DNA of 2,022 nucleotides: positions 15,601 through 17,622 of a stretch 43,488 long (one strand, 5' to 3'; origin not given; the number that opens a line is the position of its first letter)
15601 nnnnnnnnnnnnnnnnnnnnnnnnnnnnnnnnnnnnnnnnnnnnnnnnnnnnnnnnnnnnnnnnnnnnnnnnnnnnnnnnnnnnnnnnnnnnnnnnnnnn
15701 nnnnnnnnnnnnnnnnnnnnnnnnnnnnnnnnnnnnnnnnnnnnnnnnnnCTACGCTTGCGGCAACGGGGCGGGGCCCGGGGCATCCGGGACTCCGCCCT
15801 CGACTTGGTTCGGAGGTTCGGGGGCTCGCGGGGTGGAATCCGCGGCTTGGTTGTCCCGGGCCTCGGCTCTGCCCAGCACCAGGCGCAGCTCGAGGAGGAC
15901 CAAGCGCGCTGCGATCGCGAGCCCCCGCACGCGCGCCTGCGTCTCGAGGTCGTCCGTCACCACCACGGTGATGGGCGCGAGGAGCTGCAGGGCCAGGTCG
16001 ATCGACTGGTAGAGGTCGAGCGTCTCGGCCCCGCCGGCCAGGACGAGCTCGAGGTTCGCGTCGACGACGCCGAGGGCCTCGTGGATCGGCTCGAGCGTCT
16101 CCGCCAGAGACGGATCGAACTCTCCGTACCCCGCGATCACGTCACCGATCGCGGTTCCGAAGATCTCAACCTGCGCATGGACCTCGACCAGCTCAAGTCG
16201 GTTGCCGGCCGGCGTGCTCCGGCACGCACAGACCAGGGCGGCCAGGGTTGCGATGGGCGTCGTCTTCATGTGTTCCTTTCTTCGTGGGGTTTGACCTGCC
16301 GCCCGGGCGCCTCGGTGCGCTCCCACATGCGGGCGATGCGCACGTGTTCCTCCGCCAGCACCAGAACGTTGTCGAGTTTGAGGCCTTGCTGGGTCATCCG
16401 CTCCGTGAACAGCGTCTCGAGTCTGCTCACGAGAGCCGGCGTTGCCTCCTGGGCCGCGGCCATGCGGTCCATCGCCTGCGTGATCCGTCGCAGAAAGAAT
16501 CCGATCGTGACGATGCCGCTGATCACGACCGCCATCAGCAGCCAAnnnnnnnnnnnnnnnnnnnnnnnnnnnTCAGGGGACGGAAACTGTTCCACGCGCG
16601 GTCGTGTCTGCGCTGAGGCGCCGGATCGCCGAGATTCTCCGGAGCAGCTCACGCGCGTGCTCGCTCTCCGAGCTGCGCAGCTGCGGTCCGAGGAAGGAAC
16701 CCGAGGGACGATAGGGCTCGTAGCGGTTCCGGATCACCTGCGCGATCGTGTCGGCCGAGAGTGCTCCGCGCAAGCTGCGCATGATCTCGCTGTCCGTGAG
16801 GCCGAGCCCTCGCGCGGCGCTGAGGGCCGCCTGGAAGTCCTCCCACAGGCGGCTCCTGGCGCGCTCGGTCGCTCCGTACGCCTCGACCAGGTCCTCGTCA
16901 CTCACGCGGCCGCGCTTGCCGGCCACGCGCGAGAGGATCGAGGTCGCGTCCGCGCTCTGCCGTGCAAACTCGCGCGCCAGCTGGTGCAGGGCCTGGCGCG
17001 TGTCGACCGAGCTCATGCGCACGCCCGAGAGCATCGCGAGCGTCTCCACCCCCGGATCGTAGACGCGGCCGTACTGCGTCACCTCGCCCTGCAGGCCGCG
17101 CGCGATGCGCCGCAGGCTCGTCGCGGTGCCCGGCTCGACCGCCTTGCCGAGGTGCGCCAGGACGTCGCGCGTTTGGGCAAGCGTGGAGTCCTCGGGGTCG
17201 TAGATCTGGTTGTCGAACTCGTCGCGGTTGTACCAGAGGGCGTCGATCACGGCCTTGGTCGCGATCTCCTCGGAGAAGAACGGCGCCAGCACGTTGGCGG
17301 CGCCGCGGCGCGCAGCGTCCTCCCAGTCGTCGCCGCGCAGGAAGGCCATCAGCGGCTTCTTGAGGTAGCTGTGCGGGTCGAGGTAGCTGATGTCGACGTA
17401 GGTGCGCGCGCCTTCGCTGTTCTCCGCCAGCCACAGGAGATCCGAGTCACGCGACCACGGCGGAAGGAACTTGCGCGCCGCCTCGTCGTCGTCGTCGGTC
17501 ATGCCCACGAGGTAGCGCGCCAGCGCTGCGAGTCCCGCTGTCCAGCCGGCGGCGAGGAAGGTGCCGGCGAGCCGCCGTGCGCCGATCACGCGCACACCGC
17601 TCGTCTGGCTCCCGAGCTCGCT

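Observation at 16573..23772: Giant 2,399-codon ORF with polyvalent-protein architecture, in the position of an ejected internal virion protein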

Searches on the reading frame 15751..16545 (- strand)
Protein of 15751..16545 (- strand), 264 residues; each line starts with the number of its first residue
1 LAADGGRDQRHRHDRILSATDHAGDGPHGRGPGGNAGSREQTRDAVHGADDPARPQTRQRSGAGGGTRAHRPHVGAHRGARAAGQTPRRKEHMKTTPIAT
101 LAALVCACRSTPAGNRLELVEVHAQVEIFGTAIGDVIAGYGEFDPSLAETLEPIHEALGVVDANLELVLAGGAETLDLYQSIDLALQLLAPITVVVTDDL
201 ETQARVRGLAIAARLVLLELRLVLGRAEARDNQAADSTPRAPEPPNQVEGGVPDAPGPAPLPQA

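Call 77: search_protein_families(library=phrogs, proteins=[window:15751-16545:-], max_evalue=0.001)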
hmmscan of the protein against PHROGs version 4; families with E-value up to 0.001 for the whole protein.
window:15751-16545:- (264 aa): 0 families

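Call 81: search_protein_families(library=pfam, proteins=[window:15751-16545:-], max_evalue=0.05)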
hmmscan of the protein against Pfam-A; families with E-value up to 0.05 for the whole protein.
window:15751-16545:- (264 aa): 0 families

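Call 98: search_solved_structures(query=window:15751-16545:-, max_evalue=1)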
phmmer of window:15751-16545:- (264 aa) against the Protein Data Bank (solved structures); distinct sequences matched with E-value up to 1: 0.
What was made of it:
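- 15751..16535 (-): Two genes directly downstream that look like an i-spanin (89 aa, N-terminal TM) and an o-spanin (lipobox-like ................); they mark the end of the virion operon. No family hits (calls 77, 81, 98).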

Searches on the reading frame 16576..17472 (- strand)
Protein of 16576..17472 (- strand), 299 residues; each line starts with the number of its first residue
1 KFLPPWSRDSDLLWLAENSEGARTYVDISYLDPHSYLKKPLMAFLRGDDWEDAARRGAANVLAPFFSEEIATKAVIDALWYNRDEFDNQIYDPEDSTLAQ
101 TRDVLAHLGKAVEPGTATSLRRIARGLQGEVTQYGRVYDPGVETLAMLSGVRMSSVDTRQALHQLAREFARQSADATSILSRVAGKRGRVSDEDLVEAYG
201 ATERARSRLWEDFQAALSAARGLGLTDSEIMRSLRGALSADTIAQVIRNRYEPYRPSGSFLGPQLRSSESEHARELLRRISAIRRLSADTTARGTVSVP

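Call 5: search_protein_families(library=pfam, proteins=[window:16576-17472:-], max_evalue=1)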
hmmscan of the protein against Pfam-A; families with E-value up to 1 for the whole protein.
window:16576-17472:- (299 aa): 0 families

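Call 6: search_protein_families(library=phrogs, proteins=[window:16576-17472:-], max_evalue=0.1)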
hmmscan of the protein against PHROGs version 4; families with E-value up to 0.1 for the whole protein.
window:16576-17472:- (299 aa): 1 family
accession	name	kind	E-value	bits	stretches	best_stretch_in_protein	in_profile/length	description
phrog_22602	-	head and packaging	8.5e-08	30.8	1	2-235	1624-1868/1943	virion structural protein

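Call 8: search_protein_families(library=ncbifam, proteins=[window:16576-17472:-], max_evalue=0.1)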
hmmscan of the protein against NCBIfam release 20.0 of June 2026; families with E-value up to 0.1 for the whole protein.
window:16576-17472:- (299 aa): 0 families
